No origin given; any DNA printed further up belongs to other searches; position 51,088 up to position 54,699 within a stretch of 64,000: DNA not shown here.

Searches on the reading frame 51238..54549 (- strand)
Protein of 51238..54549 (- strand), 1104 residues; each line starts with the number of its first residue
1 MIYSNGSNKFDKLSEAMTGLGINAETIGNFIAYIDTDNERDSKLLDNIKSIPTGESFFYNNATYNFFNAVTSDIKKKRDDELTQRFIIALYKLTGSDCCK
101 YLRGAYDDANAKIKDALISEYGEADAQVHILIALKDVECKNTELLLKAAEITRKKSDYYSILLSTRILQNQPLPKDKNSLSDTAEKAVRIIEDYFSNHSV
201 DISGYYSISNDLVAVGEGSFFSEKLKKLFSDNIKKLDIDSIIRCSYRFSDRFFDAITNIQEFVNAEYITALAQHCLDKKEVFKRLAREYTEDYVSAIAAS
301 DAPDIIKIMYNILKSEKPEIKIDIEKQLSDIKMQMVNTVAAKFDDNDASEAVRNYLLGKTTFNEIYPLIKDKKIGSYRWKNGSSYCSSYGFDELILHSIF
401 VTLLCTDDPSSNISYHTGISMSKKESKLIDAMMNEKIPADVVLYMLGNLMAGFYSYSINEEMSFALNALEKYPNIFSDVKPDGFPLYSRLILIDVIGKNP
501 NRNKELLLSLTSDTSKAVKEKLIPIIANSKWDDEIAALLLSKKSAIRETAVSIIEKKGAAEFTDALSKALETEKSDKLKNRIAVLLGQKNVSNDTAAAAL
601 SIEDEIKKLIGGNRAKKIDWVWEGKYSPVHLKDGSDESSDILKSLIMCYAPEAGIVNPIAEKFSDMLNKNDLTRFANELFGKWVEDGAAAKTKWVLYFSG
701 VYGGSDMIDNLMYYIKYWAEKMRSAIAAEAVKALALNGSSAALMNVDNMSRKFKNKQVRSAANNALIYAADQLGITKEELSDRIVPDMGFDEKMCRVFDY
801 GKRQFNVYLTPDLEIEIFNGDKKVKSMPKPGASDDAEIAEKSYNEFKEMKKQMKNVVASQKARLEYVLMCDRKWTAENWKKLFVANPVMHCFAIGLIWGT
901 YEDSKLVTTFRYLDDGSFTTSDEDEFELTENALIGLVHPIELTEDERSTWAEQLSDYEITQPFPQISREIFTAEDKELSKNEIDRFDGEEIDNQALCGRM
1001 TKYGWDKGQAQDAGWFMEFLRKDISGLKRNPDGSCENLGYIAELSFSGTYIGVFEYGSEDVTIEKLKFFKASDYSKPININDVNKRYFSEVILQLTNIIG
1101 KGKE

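Call 24: search_protein_families(library=pfam, proteins=[window:51238-54549:-], max_evalue=0.001)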
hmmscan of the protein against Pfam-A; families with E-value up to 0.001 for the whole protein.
window:51238-54549:- (1104 aa): 2 families
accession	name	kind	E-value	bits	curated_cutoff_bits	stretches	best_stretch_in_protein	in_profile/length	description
PF13569.11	DUF4132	-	1.3e-51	175.5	27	1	822-1005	2-179/179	Domain of unknown function (DUF4132)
PF13646.12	HEAT_2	-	0.00073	20.2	27.7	0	506-584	3-85/88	HEAT repeats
